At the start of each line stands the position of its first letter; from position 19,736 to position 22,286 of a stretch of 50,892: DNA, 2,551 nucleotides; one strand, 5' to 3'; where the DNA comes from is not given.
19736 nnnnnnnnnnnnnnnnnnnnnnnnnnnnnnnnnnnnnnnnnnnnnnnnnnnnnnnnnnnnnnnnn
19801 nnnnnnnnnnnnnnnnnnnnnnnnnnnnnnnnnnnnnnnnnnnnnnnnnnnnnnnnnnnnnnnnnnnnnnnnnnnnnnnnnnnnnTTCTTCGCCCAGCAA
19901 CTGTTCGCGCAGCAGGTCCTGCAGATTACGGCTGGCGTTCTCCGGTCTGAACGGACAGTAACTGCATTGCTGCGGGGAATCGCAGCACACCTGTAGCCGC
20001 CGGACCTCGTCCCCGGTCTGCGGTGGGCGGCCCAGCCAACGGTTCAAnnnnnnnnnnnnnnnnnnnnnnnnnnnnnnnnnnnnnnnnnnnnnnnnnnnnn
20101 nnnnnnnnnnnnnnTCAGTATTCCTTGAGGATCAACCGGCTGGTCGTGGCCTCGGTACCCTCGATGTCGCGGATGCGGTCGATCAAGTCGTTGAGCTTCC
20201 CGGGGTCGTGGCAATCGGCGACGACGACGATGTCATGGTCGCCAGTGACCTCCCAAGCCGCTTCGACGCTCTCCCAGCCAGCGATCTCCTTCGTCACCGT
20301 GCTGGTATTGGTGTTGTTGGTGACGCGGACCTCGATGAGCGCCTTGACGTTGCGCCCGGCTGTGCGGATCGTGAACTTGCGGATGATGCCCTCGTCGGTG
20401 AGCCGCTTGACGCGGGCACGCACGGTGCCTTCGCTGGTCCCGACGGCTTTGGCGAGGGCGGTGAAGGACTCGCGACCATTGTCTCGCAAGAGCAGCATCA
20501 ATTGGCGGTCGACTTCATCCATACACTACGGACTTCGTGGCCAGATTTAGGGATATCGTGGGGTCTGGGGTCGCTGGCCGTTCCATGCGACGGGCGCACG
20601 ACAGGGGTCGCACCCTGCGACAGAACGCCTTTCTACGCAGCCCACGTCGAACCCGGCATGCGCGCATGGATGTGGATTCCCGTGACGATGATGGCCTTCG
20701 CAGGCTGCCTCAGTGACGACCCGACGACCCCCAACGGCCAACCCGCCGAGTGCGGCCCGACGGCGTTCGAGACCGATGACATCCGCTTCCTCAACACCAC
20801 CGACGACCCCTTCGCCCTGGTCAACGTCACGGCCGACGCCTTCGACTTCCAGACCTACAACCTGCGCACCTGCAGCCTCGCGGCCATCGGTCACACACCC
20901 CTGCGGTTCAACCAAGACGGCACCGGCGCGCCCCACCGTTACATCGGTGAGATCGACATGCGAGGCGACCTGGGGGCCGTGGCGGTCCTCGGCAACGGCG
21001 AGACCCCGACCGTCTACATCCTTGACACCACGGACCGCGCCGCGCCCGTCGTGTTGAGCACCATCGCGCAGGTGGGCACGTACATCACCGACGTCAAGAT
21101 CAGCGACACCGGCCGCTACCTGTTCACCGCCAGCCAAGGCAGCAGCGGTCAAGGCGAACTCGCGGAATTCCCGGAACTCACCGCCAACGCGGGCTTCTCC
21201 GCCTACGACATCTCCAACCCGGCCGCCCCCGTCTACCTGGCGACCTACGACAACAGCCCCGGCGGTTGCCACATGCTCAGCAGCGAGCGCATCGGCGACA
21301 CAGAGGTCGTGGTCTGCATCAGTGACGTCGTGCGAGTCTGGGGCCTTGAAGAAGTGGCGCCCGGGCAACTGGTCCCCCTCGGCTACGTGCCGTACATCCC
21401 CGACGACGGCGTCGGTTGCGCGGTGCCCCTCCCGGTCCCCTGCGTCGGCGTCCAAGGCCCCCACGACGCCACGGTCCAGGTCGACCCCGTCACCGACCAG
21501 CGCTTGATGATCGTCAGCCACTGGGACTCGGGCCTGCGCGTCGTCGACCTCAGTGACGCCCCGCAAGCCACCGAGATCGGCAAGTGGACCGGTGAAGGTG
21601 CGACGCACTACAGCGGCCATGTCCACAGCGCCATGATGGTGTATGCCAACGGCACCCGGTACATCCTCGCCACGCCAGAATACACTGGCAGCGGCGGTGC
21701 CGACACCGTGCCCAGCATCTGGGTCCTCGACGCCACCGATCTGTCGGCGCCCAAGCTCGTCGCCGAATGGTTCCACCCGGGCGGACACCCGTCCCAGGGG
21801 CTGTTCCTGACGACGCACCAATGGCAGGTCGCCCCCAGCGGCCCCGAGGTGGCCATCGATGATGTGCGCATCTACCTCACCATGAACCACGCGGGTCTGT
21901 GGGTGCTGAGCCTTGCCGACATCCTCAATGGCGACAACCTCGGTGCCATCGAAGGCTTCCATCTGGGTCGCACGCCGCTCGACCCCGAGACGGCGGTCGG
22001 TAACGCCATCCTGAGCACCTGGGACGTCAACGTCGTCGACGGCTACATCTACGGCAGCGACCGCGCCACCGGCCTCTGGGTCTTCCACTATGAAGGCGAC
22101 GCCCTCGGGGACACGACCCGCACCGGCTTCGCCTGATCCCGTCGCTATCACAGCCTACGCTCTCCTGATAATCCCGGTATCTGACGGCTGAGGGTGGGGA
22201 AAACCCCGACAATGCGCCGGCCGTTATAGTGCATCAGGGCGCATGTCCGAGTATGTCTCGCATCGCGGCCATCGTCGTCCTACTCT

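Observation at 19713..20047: Two unannotated, translationally coupled, paralogous Cys-rich micro-ORFs downstream of the Lrp/AsnC-family regulator (CC-x5-C-x2-CP-x-RPENA-x3-L-x-DL)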

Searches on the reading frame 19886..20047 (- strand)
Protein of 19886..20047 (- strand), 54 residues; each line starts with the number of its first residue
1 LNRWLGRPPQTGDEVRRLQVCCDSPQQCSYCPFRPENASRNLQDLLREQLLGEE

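Call 5: search_protein_families(library=pfam, proteins=[window:19886-20047:-], max_evalue=10)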
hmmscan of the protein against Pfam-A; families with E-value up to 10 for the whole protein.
seq(54 aa): 0 families

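Call 18: find_homologous_proteins(query=window:19886-20047:-, max_evalue=0.01)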
Query seq(54 aa) (54 aa): 4 proteins with E <= 0.01 among 4 candidates.
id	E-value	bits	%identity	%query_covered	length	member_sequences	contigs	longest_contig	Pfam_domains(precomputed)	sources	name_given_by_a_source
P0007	3.2e-26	107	89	98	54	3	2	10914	-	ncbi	-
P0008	8.3e-20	87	74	93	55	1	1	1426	-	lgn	-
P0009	3.8e-18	82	74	93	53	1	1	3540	-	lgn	-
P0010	2.4e-16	77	68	93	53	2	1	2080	-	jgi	jgi:hypothetical protein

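Call 19: search_protein_families(library=ncbifam, proteins=[window:19886-20047:-], max_evalue=0.01)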
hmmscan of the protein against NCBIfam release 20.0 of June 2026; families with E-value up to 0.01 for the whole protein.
seq(54 aa): 0 families

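Call 23: find_related_loci(query=A1, collection=genome_contigs, flank=4000)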
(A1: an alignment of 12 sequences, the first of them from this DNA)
Query A1 (54 aa) in genome_contigs; peptide patterns used: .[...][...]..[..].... (x = any residue, [..] = any of these).
7 stretches matched a pattern; 5 encode a relative of the query (tblastn E <= 1e-3); 5 distinct loci.
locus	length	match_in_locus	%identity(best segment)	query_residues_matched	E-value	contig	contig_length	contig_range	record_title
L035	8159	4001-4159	91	1-53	3e-32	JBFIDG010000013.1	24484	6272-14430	MAG: Thermoplasmatota archaeon isolate Mix_sand11.2021.09.D.38 k141_1353414_length_24484_cov_23.2892, whole genome shotg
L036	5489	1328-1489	89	1-54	6e-31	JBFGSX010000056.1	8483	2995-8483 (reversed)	MAG: Thermoplasmatota archaeon isolate Mix_sand05.2021.03.D.35 k141_1709550_length_8483_cov_7.0000, whole genome shotgun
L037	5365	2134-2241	47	13-48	9e-10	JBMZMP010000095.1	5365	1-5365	MAG: Thermoplasmatota archaeon isolate ME_XS_2212_2_bin59 ME_XS_2212_2_bin59_114, whole genome shotgun sequence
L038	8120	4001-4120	45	13-52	1e-7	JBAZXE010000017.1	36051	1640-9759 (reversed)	MAG: Thermoplasmatota archaeon isolate SO_2017_GW1_49 NODE_5328_length_36051_cov_1.019235_OW334_2017, whole genome shotg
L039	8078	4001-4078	54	20-45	1e-6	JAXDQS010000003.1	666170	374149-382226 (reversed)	MAG: Thermoplasmata archaeon isolate BP_740 scaffold_4619942, whole genome shotgun sequence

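Call 28: search_protein_representatives(alignment_id=A1)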
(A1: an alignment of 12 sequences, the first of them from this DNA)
Query: 12 sequences, 57 profile positions. Proteins with E-value up to 0.001 (for the whole library): 24; up to 1e-10: 13; up to 1e-30: 0. The best 24 are listed.
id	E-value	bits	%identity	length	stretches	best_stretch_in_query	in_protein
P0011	3.0e-18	81.5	-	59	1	9-57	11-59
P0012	1.0e-16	76.6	-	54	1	2-47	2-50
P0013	2.3e-13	65.9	-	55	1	13-53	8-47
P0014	3.6e-13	65.2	-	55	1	3-46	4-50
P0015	7.3e-13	64.3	-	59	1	9-49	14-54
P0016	7.7e-13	64.2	-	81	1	9-48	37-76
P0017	2.3e-12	62.7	-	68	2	13-54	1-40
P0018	2.3e-12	62.6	-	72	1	9-56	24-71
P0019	2.3e-11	59.5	-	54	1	10-54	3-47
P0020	3.1e-11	59.1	-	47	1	11-47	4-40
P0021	3.4e-11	58.9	-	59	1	8-51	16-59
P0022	7.4e-11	57.8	-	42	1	9-44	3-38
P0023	8.1e-11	57.7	-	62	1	10-47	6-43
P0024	1.1e-10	57.3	-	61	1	9-52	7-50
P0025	1.3e-10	57.0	-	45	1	10-51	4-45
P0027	3.9e-10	55.5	-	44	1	10-49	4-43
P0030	2.3e-09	53.1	-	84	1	9-51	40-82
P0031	8.6e-09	51.2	-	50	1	8-43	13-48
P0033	2.3e-08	49.9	-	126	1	13-52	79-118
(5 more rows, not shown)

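Call 31: search_protein_families(library=pfam, proteins=[P0033], max_evalue=1)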
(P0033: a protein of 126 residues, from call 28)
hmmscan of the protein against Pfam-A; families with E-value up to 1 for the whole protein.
P0033 (126 aa): 0 families

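Call 49: find_homologous_proteins(query=P0033, max_evalue=0.01)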
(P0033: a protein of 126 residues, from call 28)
Query P0033 (126 aa): 3 proteins with E <= 0.01 among 54 candidates.
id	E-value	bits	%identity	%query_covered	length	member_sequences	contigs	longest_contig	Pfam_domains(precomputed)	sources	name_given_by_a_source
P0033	2.6e-76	271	100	100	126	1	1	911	-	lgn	-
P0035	1.5e-56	208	79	100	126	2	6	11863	-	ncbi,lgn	-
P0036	1.2e-48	182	70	99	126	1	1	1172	-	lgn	-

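Call 57: predict_structure(alignment_id=A3)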
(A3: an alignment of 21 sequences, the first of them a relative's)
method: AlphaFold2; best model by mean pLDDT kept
length: 126 residues; sequences in the alignment: 21
mean_pLDDT: 86.3   pTM: 0.74
mean pLDDT of the five models: 86.3, 84.7, 78.9, 74.7, 73.2
residues with pLDDT >= 90: 56; 70-90: 55; 50-70: 14; < 50: 1
segments of 3 or more residues with pLDDT < 50: none
pLDDT, mean of each block of 10 residues (from residue 1): 56 80 90 87 95 93 96 89 88 91 89 81 87
secondary structure, 60 per line:
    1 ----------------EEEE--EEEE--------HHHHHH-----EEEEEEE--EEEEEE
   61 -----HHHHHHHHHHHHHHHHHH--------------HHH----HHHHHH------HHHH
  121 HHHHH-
elements in order: E17-20 E23-26 H35-40 E46-52 E55-60 H66-83 H105-110 H117-125

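Call 60: fold_search(model_id=the predicted structure, library=pdb)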
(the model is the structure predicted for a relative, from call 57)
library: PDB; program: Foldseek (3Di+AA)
matches with E <= 10: 99; with E <= 0.001: 0
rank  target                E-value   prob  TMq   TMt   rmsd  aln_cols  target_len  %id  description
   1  9ip6_A                6.0e-01  0.63  0.28  0.44   2.0        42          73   33  The complex of rice immune receptor RGA5-HMA8 with rice blast effector protein AVR1-CO39 (released 2025-07-16)
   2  9jj2_A                7.3e-01  0.69  0.35  0.18   5.1        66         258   12  Cryo-EM structure of human ZnT3 under acidic conditions (released 2025-06-04)
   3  5zng_A                7.7e-01  0.54  0.28  0.41   2.0        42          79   33  The crystal complex of immune receptor RGA5A_S of Pia from rice (Oryzae sativa) with rice blast (Magnaporthe oryzae) e (released 2018-10-24)
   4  5o5j_G                1.1e+00  0.08  0.24  0.21  12.6        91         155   16  Structure of the 30S small ribosomal subunit from Mycobacterium smegmatis (released 2017-07-12)
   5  2l4w_MODEL_1_A        1.7e+00  0.07  0.14  0.15   4.5        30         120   27  NMR structure of the Xanthomonas VirB7 (released 2011-06-01)
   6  8oz0_H                1.8e+00  0.08  0.24  0.21   4.7        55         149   14  Structure of a human 48S translation initiation complex with eIF4F and eIF4A (released 2024-02-07)
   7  1j6v                  1.8e+00  0.05  0.26  0.23  11.9       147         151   16  CRYSTAL STRUCTURE OF D. RADIODURANS LUXS, C2 (released 2001-06-08)
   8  7p82_C                2.0e+00  0.21  0.25  0.09   6.0        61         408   18  Crystal structure of apo form L147A/I351A variant of S-adenosylmethionine synthetase from Methanocaldococcus jannaschi (released 2021-11-17)
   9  6fud_A                2.1e+00  0.21  0.27  0.40   2.3        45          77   29  Complex of rice blast (Magnaporthe oryzae) effector protein AVR-PikA with the HMA domain of Pikm-1 from rice (Oryza sa (released 2018-06-13)
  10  9drq_A                2.1e+00  0.02  0.17  0.08  10.5       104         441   12  Mumps virus fusion glycoprotein F stabilized in prefusion conformation (released 2025-02-19)
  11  8tvy_K                2.2e+00  0.21  0.25  0.26   3.9        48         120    8  Cryo-EM structure of CPD lesion containing RNA Polymerase II elongation complex with Rad26 and Elf1 (closed state) (released 2024-01-24)
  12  8xn1_B                2.4e+00  0.10  0.33  0.14  14.4       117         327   16  Cryo-EM structure of human ZnT3, in the presence of zinc, determined in an inward-facing conformation (released 2024-10-30)
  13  7p83_C                2.5e+00  0.12  0.24  0.09   5.8        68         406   15  Crystal structure of Apo form of S-adenosylmethionine synthetase from Methanocaldococcus jannaschii (released 2021-11-17)
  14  1rss                  2.5e+00  0.06  0.26  0.24  10.7        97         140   18  RIBOSOMAL PROTEIN S7 FROM THERMUS THERMOPHILUS (released 1998-02-11)
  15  1qd7_F                2.7e+00  0.04  0.25  0.24  11.9        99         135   17  PARTIAL MODEL FOR 30S RIBOSOMAL SUBUNIT (released 1999-08-31)
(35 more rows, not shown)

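Call 70: find_encoding_contigs(protein=P0031, flank=4000, max_places=3)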
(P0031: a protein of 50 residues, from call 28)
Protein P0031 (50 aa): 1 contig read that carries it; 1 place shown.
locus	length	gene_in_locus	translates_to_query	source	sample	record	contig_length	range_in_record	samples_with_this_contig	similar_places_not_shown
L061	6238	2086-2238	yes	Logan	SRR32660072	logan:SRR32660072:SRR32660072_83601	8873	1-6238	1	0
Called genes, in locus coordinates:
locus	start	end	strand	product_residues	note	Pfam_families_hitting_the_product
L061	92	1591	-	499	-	-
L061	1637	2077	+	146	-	PF12840:HTH_20 (weak), PF13404:HTH_AsnC-type, PF13412:HTH_24, PF22451:NirdL-like_HTH (weak), PF01037:AsnC_trans_reg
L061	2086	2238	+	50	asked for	-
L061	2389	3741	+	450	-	PF00202:Aminotran_3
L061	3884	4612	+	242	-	-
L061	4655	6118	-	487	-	PF00370:FGGY_N, PF02782:FGGY_C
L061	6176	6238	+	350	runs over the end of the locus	PF01979:Amidohydro_1, PF07969:Amidohydro_3 (faint)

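Call 71: find_encoding_contigs(protein=P0015, flank=4000, max_places=3)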
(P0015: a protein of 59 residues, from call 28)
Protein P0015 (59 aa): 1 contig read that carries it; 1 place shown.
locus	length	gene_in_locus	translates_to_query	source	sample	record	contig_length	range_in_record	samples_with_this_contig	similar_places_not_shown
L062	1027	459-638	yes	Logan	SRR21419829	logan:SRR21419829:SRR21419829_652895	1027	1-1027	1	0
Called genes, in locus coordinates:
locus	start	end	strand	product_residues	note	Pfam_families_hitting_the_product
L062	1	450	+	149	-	?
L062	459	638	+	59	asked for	-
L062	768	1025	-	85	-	?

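Call 72: find_encoding_contigs(protein=P0030, flank=4000, max_places=2)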
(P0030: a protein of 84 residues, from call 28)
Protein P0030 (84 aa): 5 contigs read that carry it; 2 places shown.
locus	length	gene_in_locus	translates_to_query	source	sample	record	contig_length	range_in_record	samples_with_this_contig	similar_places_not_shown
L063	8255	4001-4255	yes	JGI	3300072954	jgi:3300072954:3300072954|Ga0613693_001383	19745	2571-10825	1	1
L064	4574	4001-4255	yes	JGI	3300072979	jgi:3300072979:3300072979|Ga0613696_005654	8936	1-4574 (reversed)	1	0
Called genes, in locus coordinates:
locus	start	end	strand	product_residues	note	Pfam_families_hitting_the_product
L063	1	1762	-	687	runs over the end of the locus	PF08487:VIT, PF00092:VWA, PF13519:VWA_2, PF13768:VWA_3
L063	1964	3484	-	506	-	-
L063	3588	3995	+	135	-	PF13384:HTH_23 (weak), PF13404:HTH_AsnC-type, PF13412:HTH_24, PF22451:NirdL-like_HTH (weak), PF01037:AsnC_trans_reg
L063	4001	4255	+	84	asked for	-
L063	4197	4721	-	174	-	-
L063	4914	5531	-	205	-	PF01914:MarC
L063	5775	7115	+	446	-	PF00202:Aminotran_3, PF00155:Aminotran_1_2 (faint)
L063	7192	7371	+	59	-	-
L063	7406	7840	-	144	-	-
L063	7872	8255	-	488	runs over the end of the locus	PF00370:FGGY_N, PF02782:FGGY_C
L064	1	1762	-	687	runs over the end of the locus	PF08487:VIT, PF00092:VWA, PF13519:VWA_2, PF13768:VWA_3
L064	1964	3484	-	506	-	-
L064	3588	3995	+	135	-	PF13384:HTH_23 (weak), PF13404:HTH_AsnC-type, PF13412:HTH_24, PF22451:NirdL-like_HTH (weak), PF01037:AsnC_trans_reg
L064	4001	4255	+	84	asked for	-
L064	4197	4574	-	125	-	?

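Call 73: find_encoding_contigs(protein=P0027, flank=4000, max_places=2)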
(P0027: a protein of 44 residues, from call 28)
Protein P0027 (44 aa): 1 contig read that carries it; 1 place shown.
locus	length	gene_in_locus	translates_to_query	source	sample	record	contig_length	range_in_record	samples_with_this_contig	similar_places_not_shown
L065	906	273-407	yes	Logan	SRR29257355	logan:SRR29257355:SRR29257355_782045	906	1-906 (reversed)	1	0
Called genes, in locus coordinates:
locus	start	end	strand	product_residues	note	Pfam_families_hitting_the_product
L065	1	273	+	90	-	?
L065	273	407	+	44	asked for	-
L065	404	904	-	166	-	?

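Call 74: find_encoding_contigs(protein=P0011, flank=4000, max_places=2)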
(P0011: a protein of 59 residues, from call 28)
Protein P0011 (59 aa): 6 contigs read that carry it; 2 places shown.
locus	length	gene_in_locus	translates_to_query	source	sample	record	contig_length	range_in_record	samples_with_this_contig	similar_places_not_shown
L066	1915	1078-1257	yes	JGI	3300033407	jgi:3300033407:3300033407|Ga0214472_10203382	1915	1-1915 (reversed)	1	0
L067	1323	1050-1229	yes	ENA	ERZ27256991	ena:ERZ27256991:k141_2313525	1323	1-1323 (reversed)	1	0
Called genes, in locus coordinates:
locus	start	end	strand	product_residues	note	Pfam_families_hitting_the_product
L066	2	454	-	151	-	?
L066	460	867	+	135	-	PF13404:HTH_AsnC-type, PF13412:HTH_24, PF22451:NirdL-like_HTH (weak), PF01037:AsnC_trans_reg, PF03927:NapD (weak)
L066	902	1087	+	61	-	-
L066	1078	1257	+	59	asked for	-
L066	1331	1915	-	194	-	?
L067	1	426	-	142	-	?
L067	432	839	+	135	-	PF13404:HTH_AsnC-type, PF13412:HTH_24, PF22451:NirdL-like_HTH (weak), PF01037:AsnC_trans_reg, PF03927:NapD (weak)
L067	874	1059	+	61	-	-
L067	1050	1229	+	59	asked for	-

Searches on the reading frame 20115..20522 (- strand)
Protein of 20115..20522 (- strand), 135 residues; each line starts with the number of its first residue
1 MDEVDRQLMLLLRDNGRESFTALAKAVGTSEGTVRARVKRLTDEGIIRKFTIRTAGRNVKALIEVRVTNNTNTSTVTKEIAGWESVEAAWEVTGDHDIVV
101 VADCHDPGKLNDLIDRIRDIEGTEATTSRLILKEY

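Call 5: search_protein_families(library=pfam, proteins=[window:20115-20522:-], max_evalue=10)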
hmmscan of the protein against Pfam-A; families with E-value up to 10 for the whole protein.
window:20115-20522:- (135 aa): 29 families (the best 25 are shown)
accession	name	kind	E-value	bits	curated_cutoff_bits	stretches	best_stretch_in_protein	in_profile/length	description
PF13404.12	HTH_AsnC-type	-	2.4e-15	56.5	27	1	1-41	1-41/42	AsnC-type helix-turn-helix domain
PF13412.12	HTH_24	-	1.5e-14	53.7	21.9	1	1-48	1-48/48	Winged helix-turn-helix DNA-binding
PF01037.27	AsnC_trans_reg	-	1.8e-13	50.6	25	1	63-134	1-73/73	Lrp/AsnC ligand binding domain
PF22451.2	NirdL-like_HTH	-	1.5e-06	28.1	27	1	20-48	19-47/47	Siroheme decarboxylase NirDL-like HTH domain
PF13384.12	HTH_23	-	1.7e-05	24.9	24.6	1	2-46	3-46/50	Homeodomain-like domain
PF13542.12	HTH_Tnp_ISL3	-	0.00016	21.5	27.4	1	6-41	18-50/51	Helix-turn-helix domain of transposase family ISL3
PF24034.1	DUF7343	-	0.00017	21.8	27.6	1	5-52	6-53/62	Domain of unknown function (DUF7343)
PF01047.28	MarR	-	0.0004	20.6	24.6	1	8-50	8-50/59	MarR family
PF25212.1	HVO_A0114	-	0.00046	20.4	27.6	1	5-49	24-68/84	HVO_A0114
PF09339.16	HTH_IclR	-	0.0016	18.6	22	1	8-49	8-50/52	IclR helix-turn-helix domain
PF07848.18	PaaX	-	0.0023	18.6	24.8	1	21-49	27-55/70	PaaX-like protein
PF20575.4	HTH_63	-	0.0024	18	23.9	1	24-85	18-79/148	Helix-turn-helix domain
PF08279.18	HTH_11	-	0.003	17.8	25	1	7-46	4-44/55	HTH domain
PF13518.12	HTH_28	-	0.004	17.6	25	1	6-46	2-41/52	Helix-turn-helix domain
PF12840.13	HTH_20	-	0.0052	17.2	27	1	4-48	5-49/51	Helix-turn-helix domain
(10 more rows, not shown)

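Call 19: search_protein_families(library=ncbifam, proteins=[window:20115-20522:-], max_evalue=0.01)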
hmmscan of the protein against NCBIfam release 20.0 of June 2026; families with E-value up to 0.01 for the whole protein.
window:20115-20522:- (135 aa): 11 families
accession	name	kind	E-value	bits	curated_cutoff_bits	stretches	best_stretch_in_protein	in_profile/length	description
NF040947.1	trans_reg_LysM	equivalog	2.5e-37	127.7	180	1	1-135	1-136/136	HTH-type transcriptional regulator LysM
NF041396.1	TranRegLrp_Halo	equivalog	1.1e-15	57.8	190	1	2-128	4-134/149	HTH-type transcriptional regulator Lrp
NF040820.1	trans_reg_LrpA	equivalog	8.6e-15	54.9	250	1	1-132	2-137/141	HTH-type transcriptional regulator LrpA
NF053758.1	ChrTpTrnRegChrS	equivalog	4e-14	52.7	250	1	1-135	12-150/158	chromate efflux transcriptional regulator ChrS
NF008384.0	PRK11179.1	equivalog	2.8e-12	46.7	227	1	1-130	7-141/153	transcriptional regulator AsnC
NF041395.1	TranRegLrpA1_Halo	equivalog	2.4e-10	40.6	250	1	5-127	7-133/142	HTH-type transcriptional regulator LrpA1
NF008370.0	PRK11169.1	equivalog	1.2e-07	31.6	233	1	1-107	12-124/164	leucine-responsive transcriptional regulator Lrp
NF040707.3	Siroheme_Dcarb_AhbB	equivalog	0.00011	21.9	125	1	18-86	14-85/146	siroheme decarboxylase subunit beta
TIGR01884.1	cas_HTH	subfamily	0.00016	21.2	60.2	1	11-54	150-193/202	CRISPR-associated CARF protein Csa3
NF040708.3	Siroheme_Dcarb_AhbA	equivalog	0.0032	17.3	140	1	18-51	17-50/144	siroheme decarboxylase subunit alpha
TIGR02404.1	trehalos_R_Bsub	equivalog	0.0044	16.7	211.95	1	21-124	28-133/233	trehalose operon repressor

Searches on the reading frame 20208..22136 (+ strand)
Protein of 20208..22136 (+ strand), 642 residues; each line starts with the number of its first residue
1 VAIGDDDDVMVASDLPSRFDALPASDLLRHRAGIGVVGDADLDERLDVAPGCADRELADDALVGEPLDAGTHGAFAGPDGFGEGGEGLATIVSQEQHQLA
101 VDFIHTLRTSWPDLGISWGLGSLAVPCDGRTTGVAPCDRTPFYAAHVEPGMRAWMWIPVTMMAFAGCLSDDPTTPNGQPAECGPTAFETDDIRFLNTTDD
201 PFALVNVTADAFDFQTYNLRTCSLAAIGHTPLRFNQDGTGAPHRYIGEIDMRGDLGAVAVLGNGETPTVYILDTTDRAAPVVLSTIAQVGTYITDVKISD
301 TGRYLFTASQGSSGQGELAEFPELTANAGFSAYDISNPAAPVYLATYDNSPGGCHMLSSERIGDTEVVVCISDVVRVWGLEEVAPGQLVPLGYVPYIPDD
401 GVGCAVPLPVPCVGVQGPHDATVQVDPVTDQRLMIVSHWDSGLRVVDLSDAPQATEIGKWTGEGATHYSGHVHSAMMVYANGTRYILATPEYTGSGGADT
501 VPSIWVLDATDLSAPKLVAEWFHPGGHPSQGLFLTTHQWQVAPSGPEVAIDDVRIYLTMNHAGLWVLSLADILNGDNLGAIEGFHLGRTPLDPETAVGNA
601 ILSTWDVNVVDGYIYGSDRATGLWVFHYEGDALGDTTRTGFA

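Call 19: search_protein_families(library=ncbifam, proteins=[window:20208-22136:+], max_evalue=0.01)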
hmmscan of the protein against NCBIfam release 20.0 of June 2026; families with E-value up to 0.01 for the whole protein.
window:20208-22136:+ (642 aa): 2 families
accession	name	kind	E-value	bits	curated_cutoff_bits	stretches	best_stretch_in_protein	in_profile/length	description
NF047893.1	blaSAM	exception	6.2e-05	22.5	550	1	237-298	44-105/295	SAM family subclass B3 metallo-beta-lactamase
TIGR04312.1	choice_anch_B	subfamily_domain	0.0052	16.1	100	0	432-524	196-281/364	choice-of-anchor B family protein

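Call 31: search_protein_families(library=pfam, proteins=[window:20208-22136:+], max_evalue=1)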
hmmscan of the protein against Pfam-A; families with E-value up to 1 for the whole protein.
window:20208-22136:+ (642 aa): 1 family
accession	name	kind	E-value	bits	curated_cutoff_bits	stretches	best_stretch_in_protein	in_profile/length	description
PF08309.17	LVIVD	-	0.0043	16.8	20.2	0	334-348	27-41/42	LVIVD repeat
